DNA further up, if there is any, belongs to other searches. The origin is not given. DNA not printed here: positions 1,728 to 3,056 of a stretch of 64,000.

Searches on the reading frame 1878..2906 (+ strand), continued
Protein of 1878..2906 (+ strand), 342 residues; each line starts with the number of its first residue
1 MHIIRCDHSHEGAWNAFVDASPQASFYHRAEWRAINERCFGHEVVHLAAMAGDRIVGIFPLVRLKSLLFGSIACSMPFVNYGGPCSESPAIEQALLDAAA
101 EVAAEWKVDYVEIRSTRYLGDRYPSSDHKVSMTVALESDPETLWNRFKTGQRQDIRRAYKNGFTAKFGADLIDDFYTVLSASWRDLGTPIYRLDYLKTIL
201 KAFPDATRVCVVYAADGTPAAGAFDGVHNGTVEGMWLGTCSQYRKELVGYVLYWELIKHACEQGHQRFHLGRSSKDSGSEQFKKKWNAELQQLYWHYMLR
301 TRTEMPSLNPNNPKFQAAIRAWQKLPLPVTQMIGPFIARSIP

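Call 40: find_encoding_contigs(protein=P0221, flank=10000, max_places=2)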
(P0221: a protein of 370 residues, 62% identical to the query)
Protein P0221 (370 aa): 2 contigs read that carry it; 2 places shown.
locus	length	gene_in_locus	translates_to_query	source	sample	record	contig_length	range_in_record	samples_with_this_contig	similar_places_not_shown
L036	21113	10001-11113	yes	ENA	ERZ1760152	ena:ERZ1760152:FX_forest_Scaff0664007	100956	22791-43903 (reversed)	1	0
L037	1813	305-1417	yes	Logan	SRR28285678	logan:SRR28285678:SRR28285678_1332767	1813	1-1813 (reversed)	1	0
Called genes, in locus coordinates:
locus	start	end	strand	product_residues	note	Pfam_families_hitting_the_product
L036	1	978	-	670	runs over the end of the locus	PF13522:GATase_6, PF13537:GATase_7, PF00733:Asn_synthase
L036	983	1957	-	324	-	PF02540:NAD_synthase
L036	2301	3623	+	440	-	PF07995:GSDH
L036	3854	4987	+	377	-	PF00158:Sigma54_activat, PF01078:Mg_chelatase (faint), PF14532:Sigma54_activ_2, PF00004:AAA (weak), PF07728:AAA_5 (weak), PF25601:AAA_lid_14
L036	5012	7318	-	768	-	PF13414:TPR_11, PF14559:TPR_19 (weak), PF13432:TPR_16 (weak), PF14559:TPR_19 (weak), PF25063:ARM_TT21_C (weak), PF12895:ANAPC3 (weak), PF13432:TPR_16, PF14559:TPR_19, +17 more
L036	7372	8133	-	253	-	-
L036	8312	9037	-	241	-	-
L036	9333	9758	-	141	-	PF00072:Response_reg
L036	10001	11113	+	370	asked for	PF00158:Sigma54_activat, PF00493:MCM (weak), PF01078:Mg_chelatase (faint), PF14532:Sigma54_activ_2, PF00004:AAA (weak), PF07724:AAA_2 (weak), PF07728:AAA_5 (weak), PF25601:AAA_lid_14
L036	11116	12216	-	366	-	PF00158:Sigma54_activat, PF14532:Sigma54_activ_2, PF07728:AAA_5, PF25601:AAA_lid_14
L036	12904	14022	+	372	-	PF01370:Epimerase, PF04321:RmlD_sub_bind (weak), PF16363:GDP_Man_Dehyd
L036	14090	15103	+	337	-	PF03544:TonB_C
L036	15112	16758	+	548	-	PF01435:Peptidase_M48 (weak)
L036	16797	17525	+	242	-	PF06941:NT5C (faint)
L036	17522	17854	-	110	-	PF07876:Dabb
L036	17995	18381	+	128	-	PF18765:Polbeta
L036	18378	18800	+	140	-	PF01934:HepT-like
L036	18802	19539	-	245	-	-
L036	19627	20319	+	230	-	PF01182:Glucosamine_iso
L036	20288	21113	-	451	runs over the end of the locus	PF00072:Response_reg, PF00158:Sigma54_activat, PF14532:Sigma54_activ_2, PF07728:AAA_5 (weak), PF25601:AAA_lid_14, PF02954:HTH_8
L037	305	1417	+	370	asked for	PF00158:Sigma54_activat, PF00493:MCM (weak), PF01078:Mg_chelatase (faint), PF14532:Sigma54_activ_2, PF00004:AAA (weak), PF07724:AAA_2 (weak), PF07728:AAA_5 (weak), PF25601:AAA_lid_14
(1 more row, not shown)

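Call 41: find_encoding_contigs(protein=P0152, flank=10000, max_places=2)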
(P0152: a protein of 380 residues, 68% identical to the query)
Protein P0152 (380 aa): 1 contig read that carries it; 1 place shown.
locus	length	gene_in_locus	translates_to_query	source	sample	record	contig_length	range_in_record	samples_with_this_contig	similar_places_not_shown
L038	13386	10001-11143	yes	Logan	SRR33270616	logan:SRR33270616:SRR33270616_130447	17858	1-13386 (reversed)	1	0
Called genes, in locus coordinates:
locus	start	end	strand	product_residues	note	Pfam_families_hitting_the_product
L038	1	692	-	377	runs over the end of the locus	PF13439:Glyco_transf_4, PF13579:Glyco_trans_4_4, PF00534:Glycos_transf_1, PF13692:Glyco_trans_1_4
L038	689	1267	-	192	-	PF01451:LMWPc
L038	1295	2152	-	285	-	PF10609:ParA, PF13614:AAA_31, PF01656:CbiA (weak)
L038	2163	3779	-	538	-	PF13807:GNVR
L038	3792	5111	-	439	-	-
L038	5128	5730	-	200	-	PF02563:Poly_export, PF10531:SLBB, PF22461:SLBB_2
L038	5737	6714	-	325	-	PF13191:AAA_16 (weak), PF13401:AAA_22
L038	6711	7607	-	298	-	PF00483:NTP_transferase, PF12804:NTP_transf_3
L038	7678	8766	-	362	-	PF13480:Acetyltransf_6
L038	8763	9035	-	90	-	-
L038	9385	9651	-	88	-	-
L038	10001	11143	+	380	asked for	PF00158:Sigma54_activat, PF01078:Mg_chelatase (faint), PF14532:Sigma54_activ_2, PF00004:AAA (weak), PF07728:AAA_5 (weak), PF25601:AAA_lid_14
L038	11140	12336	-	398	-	PF00158:Sigma54_activat, PF14532:Sigma54_activ_2, PF07728:AAA_5, PF25601:AAA_lid_14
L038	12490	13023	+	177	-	PF00072:Response_reg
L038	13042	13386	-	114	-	?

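Call 70: predict_structure(alignment_id=A3)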
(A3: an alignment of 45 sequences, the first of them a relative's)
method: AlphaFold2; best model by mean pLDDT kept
length: 376 residues; sequences in the alignment: 45
mean_pLDDT: 83.5   pTM: 0.62
mean pLDDT of the five models: 83.5, 80.7, 80.5, 79.0, 77.7
residues with pLDDT >= 90: 175; 70-90: 155; 50-70: 10; < 50: 36
segments of 3 or more residues with pLDDT < 50: 256-270, 357-376
pLDDT, mean of each block of 10 residues (from residue 1): 74 93 93 88 95 95 88 89 76 93 93 93 89 81 90 87 92 91 92 92 88 89 85 87 84 55 35 83 88 86 91 88 92 93 92 62 38 37
secondary structure, 60 per line:
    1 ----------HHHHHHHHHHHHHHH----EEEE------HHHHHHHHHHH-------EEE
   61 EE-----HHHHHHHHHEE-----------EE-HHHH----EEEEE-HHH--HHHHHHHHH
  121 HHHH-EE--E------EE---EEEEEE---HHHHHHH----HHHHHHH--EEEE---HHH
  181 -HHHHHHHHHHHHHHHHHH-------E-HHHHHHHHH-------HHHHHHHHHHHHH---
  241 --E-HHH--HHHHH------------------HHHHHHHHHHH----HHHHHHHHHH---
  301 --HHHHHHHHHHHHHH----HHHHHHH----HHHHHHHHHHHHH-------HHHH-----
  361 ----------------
elements in order: H11-25 E30-33 H40-50 E58-62 H68-76 H93-96 E101-105 H112-124 E142-147 H151-157 H162-168 E171-174 H182-199 H209-217 H225-237 H250-254 H273-283 H288-297 H303-316 H321-327 H332-344 H352-355

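Call 74: fold_search(model_id=the predicted structure, library=pdb)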
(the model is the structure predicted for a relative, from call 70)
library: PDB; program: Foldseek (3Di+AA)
matches with E <= 10: 1701; with E <= 0.001: 924
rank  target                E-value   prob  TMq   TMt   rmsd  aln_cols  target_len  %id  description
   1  6jdi                  4.2e-27  1.00  0.63  0.93   1.7       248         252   48  Central domain of FleQ H287N mutant in complex with ATPgS and Mg (released 2019-11-27)
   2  1ojl_D                6.3e-27  1.00  0.63  0.79  18.6       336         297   39  Crystal structure of a sigma54-activator suggests the mechanism for the conformational switch necessary for sigma54 bi (released 2005-05-19)
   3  5exp                  1.1e-26  1.00  0.63  0.94   1.6       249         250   47  AAA+ domain of FleQ from Pseudomonas aeruginosa (released 2016-01-13)
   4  6lua_D                1.7e-26  1.00  0.60  0.90   2.3       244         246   41  Cis-mutant R349A of the central AAA+ domain of the flagellar regulatory protein FlrC (released 2020-03-18)
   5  3m0e_A                2.3e-26  1.00  0.61  0.92   2.0       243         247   45  Crystal structure of the ATP-bound state of Walker B mutant of NtrC1 ATPase domain (released 2010-11-03)
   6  5exs                  2.6e-26  1.00  0.63  0.94   1.5       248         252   48  AAA+ ATPase FleQ from Pseudomonas aeruginosa bound to ATP-gamma-S (released 2016-01-13)
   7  1ojl_C                3.1e-26  1.00  0.62  0.90   2.3       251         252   49  Crystal structure of a sigma54-activator suggests the mechanism for the conformational switch necessary for sigma54 bi (released 2005-05-19)
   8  6lua_A                4.0e-26  1.00  0.61  0.91   2.1       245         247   41  Cis-mutant R349A of the central AAA+ domain of the flagellar regulatory protein FlrC (released 2020-03-18)
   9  6jdl                  4.8e-26  1.00  0.63  0.93   1.6       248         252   48  Central domain of FleQ H287A mutant in complex with ATPgS and Mg (released 2019-11-27)
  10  6luf_A                5.1e-26  1.00  0.61  0.91   2.1       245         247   41  Trans-acting mutant Y290A of the central AAA+ domain of the flagellar regulatory protein FlrC (released 2020-03-18)
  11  5ep1                  5.1e-26  1.00  0.61  0.89   2.3       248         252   45  Quorum-Sensing Signal Integrator LuxO - Catalytic Domain (released 2016-04-20)
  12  5ep3                  5.4e-26  1.00  0.61  0.88   2.3       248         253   45  Quorum-Sensing Signal Integrator LuxO - Catalytic Domain Bound to CV-133 Inhibitor (released 2016-04-20)
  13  8p53_C                6.4e-26  1.00  0.61  0.61   2.3       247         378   48  Cryo-EM structure of the c-di-GMP-free FleQ-FleN master regulator complex of P. aeruginosa (released 2023-12-13)
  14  8p53_D                6.4e-26  1.00  0.61  0.61   2.3       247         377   48  Cryo-EM structure of the c-di-GMP-free FleQ-FleN master regulator complex of P. aeruginosa (released 2023-12-13)
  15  6j7e                  6.7e-26  1.00  0.63  0.93   1.7       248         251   48  Crystal Structure of Central domain of FleQ in complex with ATPgS and Mg (released 2019-11-27)
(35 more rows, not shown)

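Call 83: search_protein_families(library=ncbifam, proteins=[L034:18864-20255:-, L036:5012-7318:-, L034:12510-13130:+, L036:9333-9758:-, L012:2981-5305:+, L012:5498-6598:+, L012:8467-9990:+, L036:8312-9037:-, L034:7376-9121:+], max_evalue=0.00001)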
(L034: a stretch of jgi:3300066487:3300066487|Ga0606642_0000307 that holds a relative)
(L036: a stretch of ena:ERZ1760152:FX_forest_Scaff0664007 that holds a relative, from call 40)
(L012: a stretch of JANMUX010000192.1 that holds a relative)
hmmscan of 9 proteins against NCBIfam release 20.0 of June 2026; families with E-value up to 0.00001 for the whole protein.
L034:18864-20255:- (463 aa): 80 families (the best 25 are shown)
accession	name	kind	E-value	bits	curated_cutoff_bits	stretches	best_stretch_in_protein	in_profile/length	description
NF008469.0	PRK11361.1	equivalog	1.2e-135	452.8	714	1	5-461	4-452/461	acetoacetate metabolism transcriptional regulator AtoC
TIGR02915.1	PEP_resp_reg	equivalog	1.9e-122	409.3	502.6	1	8-462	1-441/445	PEP-CTERM-box response regulator transcription factor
TIGR01818.1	ntrC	equivalog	6.3e-122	407.7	558.6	1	9-463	2-463/463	nitrogen regulation protein NR(I)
NF051870.1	NAssimRespRegNtrX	equivalog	1.1e-108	364.1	600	1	7-463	3-450/452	nitrogen assimilation response regulator NtrX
NF041552.1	TF_PrdR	equivalog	5e-106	355.3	795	1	140-461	252-574/577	sigma-54 dependent transcriptional regulator PrdR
NF007689.0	PRK10365.1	equivalog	5.5e-106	355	760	1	1-462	1-441/441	sigma-54-dependent response regulator transcription factor ZraR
TIGR01817.1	nifA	equivalog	1.2e-105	354.4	528.85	1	142-401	184-445/534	nif-specific transcriptional activator NifA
NF011695.0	PRK15115.1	equivalog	1.3e-103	347.1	763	1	3-461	4-434/445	two-component system response regulator GlrR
NF008176.1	PRK10923.1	equivalog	2.6e-102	342.8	620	1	8-406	6-393/469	nitrogen regulation protein NR(I)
NF003451.0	PRK05022.1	equivalog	1.1e-99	334.5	476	1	126-463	164-508/512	nitric oxide reductase transcriptional regulator NorR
NF041946.1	LuxO_transreg_Vib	equivalog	4.7e-97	325.7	800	1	23-461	14-458/463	quorum-sensing sigma-54 dependent transcriptional regulator LuxO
NF038308.1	RNA_repair_RtcR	equivalog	9.7e-96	321.7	650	1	30-457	55-505/530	RNA repair transcriptional activator RtcR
NF050807.1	TransRegFlbDCaul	equivalog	1.2e-95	321.1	750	1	22-462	16-437/454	sigma-54-dependent transcriptional regulator FlbD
NF011958.0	PRK15429.1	equivalog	5.3e-95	319.5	830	1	133-463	358-684/692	formate hydrogenlyase transcriptional activator FlhA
TIGR02329.1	propionate_PrpR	equivalog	5.7e-90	302.4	499.2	1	119-461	179-525/526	propionate catabolism operon regulatory protein PrpR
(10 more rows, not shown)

L036:5012-7318:- (768 aa): 25 families
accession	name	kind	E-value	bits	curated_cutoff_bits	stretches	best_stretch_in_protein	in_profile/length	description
TIGR02917.1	PEP_TPR_lipo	equivalog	9.6e-79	265.3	312.2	5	353-640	339-628/899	XrtA/PEP-CTERM system TPR-repeat protein PrsT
NF040959.1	MamA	equivalog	2.9e-43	147.7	200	3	36-203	35-202/204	magnetosome protein MamA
TIGR02521.1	type_IV_pilW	equivalog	2.1e-41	142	154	2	175-351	32-211/234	type IV pilus biogenesis/stability protein PilW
NF033920.0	C39_PA2778_fam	equivalog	2.5e-25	89.3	150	0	73-171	157-255/255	PA2778 family cysteine peptidase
NF033762.1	social_mot_Tgl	equivalog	4.1e-23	82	225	1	591-739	43-193/252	social motility TPR repeat lipoprotein Tgl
NF052415.1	T3SS_chap_SctY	equivalog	2.8e-21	76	70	0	281-370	12-104/106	type III secretion apparatus assembly chaperone SctY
NF033758.1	gliding_GltE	equivalog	2.9e-21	75.9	225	2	570-746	77-252/411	adventurous gliding motility TPR repeat lipoprotein GltE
NF008757.0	PRK11788.1-5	equivalog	2.3e-18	66.6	363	0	214-341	186-314/388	lipopolysaccharide assembly protein LapB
TIGR02552.1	LcrH_SycD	equivalog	2.4e-18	66.2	104.8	1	50-138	30-118/136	SycD/LcrH family type III secretion system chaperone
NF008520.0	PRK11447.1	equivalog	1e-15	56.7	858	0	79-312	468-708/1157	cellulose synthase complex outer membrane protein BcsC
TIGR02795.1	tol_pal_ybgF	equivalog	1e-14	55.1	90.1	0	580-639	40-102/119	tol-pal system protein YbgF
NF002725.1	PRK02603.1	equivalog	2.2e-14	53.9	143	0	619-695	41-119/173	photosystem I assembly protein Ycf3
TIGR03939.1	PGA_TPR_OMP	equivalog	6.4e-14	51.1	366.65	0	441-535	392-487/800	poly-beta-1,6 N-acetyl-D-glucosamine export porin PgaA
TIGR00990.1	3a0801s09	subfamily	7.8e-14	51.2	757.25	1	52-280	345-580/615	mitochondrial import receptor subunit TOM70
NF047507.1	TPR_BatC_Lepto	exception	5.9e-13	48.8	175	0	375-418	94-137/214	TPR repeat-containing protein BatC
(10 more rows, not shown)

L034:12510-13130:+ (206 aa): 16 families
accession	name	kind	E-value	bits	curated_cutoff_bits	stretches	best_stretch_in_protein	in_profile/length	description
NF033791.1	ActR_PrrA_rreg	equivalog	1.9e-11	44.3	250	1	15-136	3-125/173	ActR/PrrA/RegA family redox response regulator transcription factor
NF011695.0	PRK15115.1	equivalog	6.7e-11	41.6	763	1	13-152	6-146/445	two-component system response regulator GlrR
TIGR01818.1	ntrC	equivalog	9.8e-11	41.1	558.6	1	16-130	1-116/463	nitrogen regulation protein NR(I)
NF045505.1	RR_RssB_Pseudo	equivalog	1.5e-09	37.4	700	1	11-121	3-114/394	two-component system response regulator RssB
NF047793.1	ResRegPgtA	equivalog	3.2e-08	32.8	650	1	15-130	7-123/414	two-component system response regulator PgtA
NF008469.0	PRK11361.1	equivalog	3.6e-08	32.5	714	1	15-108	6-99/461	acetoacetate metabolism transcriptional regulator AtoC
NF008176.1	PRK10923.1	equivalog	5.1e-08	31.9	620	1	16-100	6-90/469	nitrogen regulation protein NR(I)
NF006900.1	PRK09390.1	equivalog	1.7e-07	31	255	1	15-131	6-123/203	response regulator FixJ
NF046022.1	RespRegCpdRBruc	equivalog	3.5e-07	30.2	180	1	16-124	4-113/120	cell cycle two-component system response regulator CpdR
NF041832.1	near_NosP_CTERM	subfamily_domain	6.1e-07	28.8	400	1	15-123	253-365/370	NahK/ErcS family hybrid sensor histidine kinase/response regulator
NF007005.1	PRK09468.1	equivalog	8.3e-07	28.7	331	1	15-124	5-115/237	osmolarity response regulator transcription factor OmpR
NF041733.1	resp_reg_CseB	equivalog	9e-07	28.5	350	1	15-82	2-69/228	two-component system response regulator CseB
NF053512.1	nitric_RR_NosR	exception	1.5e-06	27.5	400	1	16-127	1-114/422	response regulator c-di-GMP phosphodiesterase, NosR family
NF007935.0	PRK10651.1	equivalog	1.5e-06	27.5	250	1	13-130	6-126/216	two-component system response regulator NarL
NF047785.1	respo_reg_MadR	equivalog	3e-06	26.7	300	1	16-130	3-123/209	MadR family response regulator transcription factor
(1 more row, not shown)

L036:9333-9758:- (141 aa): 9 families
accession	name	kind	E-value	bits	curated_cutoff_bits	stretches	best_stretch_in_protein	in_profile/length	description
NF011695.0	PRK15115.1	equivalog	1.4e-08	34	763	1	8-132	4-129/445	two-component system response regulator GlrR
NF010076.0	PRK13557.1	subfamily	5.2e-08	31.8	631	1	7-124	412-532/540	histidine kinase famiy protein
NF045914.1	RespRegNblR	equivalog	5.5e-08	32.7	300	1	8-124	4-121/228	response regulator transcription factor NblR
NF006900.1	PRK09390.1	equivalog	4.6e-07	29.6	255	1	10-129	4-124/203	response regulator FixJ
NF010411.0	PRK13837.1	equivalog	7.2e-07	27.6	647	1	11-127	698-814/828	two-component system VirA-like sensor kinase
NF033791.1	ActR_PrrA_rreg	equivalog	1.4e-06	28.4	250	1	12-122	3-114/173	ActR/PrrA/RegA family redox response regulator transcription factor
NF007689.0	PRK10365.1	equivalog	1.7e-06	27.1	760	1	12-130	7-126/441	sigma-54-dependent response regulator transcription factor ZraR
NF008296.0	PRK11083.1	equivalog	8.4e-06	25.3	273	1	10-125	3-118/228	two-component system response regulator CreB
NF038297.2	hybrid_HK_HrmK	equivalog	8.8e-06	24.6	725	1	7-122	487-605/607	hybrid histidine kinase/response regulator HrmK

L012:2981-5305:+ (774 aa): 27 families (the best 25 are shown)
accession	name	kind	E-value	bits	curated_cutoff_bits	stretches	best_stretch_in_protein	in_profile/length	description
TIGR02917.1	PEP_TPR_lipo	equivalog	6.5e-87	292.3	312.2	6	388-656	369-637/899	XrtA/PEP-CTERM system TPR-repeat protein PrsT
NF040959.1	MamA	equivalog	1.2e-50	171.8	200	3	38-208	32-202/204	magnetosome protein MamA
TIGR02521.1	type_IV_pilW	equivalog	6.3e-48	163.4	154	1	589-681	34-125/234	type IV pilus biogenesis/stability protein PilW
NF033920.0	C39_PA2778_fam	equivalog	2.5e-29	102.5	150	1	358-446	166-254/255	PA2778 family cysteine peptidase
NF033762.1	social_mot_Tgl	equivalog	2.2e-25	89.4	225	0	161-240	47-127/252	social motility TPR repeat lipoprotein Tgl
NF052415.1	T3SS_chap_SctY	equivalog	5.5e-25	87.9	70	1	286-375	12-104/106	type III secretion apparatus assembly chaperone SctY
NF033758.1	gliding_GltE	equivalog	3e-23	82.5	225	3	372-613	76-317/411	adventurous gliding motility TPR repeat lipoprotein GltE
TIGR02552.1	LcrH_SycD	equivalog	1.3e-22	79.9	104.8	0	53-155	28-130/136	SycD/LcrH family type III secretion system chaperone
TIGR00540.1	TPR_hemY_coli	hypoth_equivalog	1.7e-20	73.1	142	1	301-430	248-373/385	heme biosynthesis-associated TPR protein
TIGR03939.1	PGA_TPR_OMP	equivalog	7e-20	70.8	366.65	2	283-449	313-496/800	poly-beta-1,6 N-acetyl-D-glucosamine export porin PgaA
NF008520.0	PRK11447.1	equivalog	2.3e-18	65.5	858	1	39-281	457-705/1157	cellulose synthase complex outer membrane protein BcsC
NF047507.1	TPR_BatC_Lepto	exception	2.4e-18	66.4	175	0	381-439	95-153/214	TPR repeat-containing protein BatC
NF002725.1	PRK02603.1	equivalog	1.6e-17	64.1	143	0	624-676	76-128/173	photosystem I assembly protein Ycf3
NF008757.0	PRK11788.1-5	equivalog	1.8e-16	60.3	363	1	279-495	106-327/388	lipopolysaccharide assembly protein LapB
NF047371.1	FlcA_CTERM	equivalog_domain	2.1e-16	59.5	300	1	538-750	333-534/646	periplasmic flagellar collar protein FlcA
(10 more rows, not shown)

L012:5498-6598:+ (366 aa): 1 family
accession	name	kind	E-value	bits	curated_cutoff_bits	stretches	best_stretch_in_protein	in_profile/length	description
TIGR03015.1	pepcterm_ATPase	hypoth_equivalog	2.7e-68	230.3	324.5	1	45-312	1-267/269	XrtA/PEP-CTERM system-associated ATPase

L012:8467-9990:+ (507 aa): 14 families
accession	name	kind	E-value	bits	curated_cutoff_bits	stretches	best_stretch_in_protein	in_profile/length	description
NF038142.1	exosort_XrtW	exception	3.5e-132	441.2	425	1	8-497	3-490/494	exosortase W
TIGR04152.1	exosort_VPLPA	exception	1.2e-59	202.7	400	1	30-498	2-482/486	VPLPA-CTERM-specific exosortase XrtD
TIGR03109.2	exosort_XrtA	exception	3.2e-54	184.1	208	1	11-266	4-255/261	exosortase A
TIGR02602.1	8TM_EpsH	subfamily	9.1e-46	156.3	105.55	1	30-263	2-233/241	exosortase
NF035943.2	exosort_XrtV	exception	2.7e-24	85.9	313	1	12-265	7-261/270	exosortase V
TIGR04151.1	exosort_VPDSG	exception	5.9e-23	81.7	300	1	18-274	38-303/306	VPDSG-CTERM-specific exosortase XrtC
TIGR03113.1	exosort_XrtB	exception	3.7e-19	69.4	275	1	16-262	7-256/268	exosortase B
NF033770.1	exosort_XrtT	exception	1.1e-14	53.9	250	1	12-347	3-336/472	exosortase T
NF033464.1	cyanoexo_CrtC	exception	1.4e-14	54.3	225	1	47-234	46-239/278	cyanoexosortase C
TIGR04178.1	exo_archaeo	signature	4.9e-13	49.2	23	1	176-271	1-96/97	exosortase/archaeosortase family protein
TIGR02914.1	EpsI_fam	equivalog_domain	2.2e-10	40.3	42.8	1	333-498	5-171/174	exosortase C-terminal domain/associated protein EpsI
TIGR03763.1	cyanoexo_CrtA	exception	1.3e-07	31.4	150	1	26-265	20-253/260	cyanoexosortase A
TIGR04156.1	cyanoexo_CrtB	exception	1.7e-07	31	300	1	38-252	37-245/280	cyanoexosortase B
TIGR04199.1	exosort_xrtJ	exception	4.3e-06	25.9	200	1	9-230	1-231/522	exosortase J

L036:8312-9037:- (241 aa): 1 family
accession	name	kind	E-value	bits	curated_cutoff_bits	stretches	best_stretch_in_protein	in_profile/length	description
NF038141.1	choice_anch_N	equivalog_domain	4.9e-38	131.6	40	1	2-210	5-184/184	choice-of-anchor N protein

L034:7376-9121:+ (581 aa): 0 families
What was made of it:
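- The one in L034 scores 409 bits on the PrsR model (call 83). The PrsR-like protein is below the family cut-off of 502.6 (call 83).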

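Call 89: list_cluster_members(proteins=[P0241, window:1878-2906:+])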
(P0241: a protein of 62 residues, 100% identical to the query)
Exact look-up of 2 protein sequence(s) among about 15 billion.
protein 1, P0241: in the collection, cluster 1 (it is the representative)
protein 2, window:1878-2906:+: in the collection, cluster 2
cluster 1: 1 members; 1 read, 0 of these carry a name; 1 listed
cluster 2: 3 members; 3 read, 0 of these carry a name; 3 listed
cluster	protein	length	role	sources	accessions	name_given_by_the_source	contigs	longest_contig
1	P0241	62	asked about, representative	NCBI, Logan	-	-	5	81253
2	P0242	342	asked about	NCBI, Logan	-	-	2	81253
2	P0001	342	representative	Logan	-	-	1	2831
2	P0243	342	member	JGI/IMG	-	-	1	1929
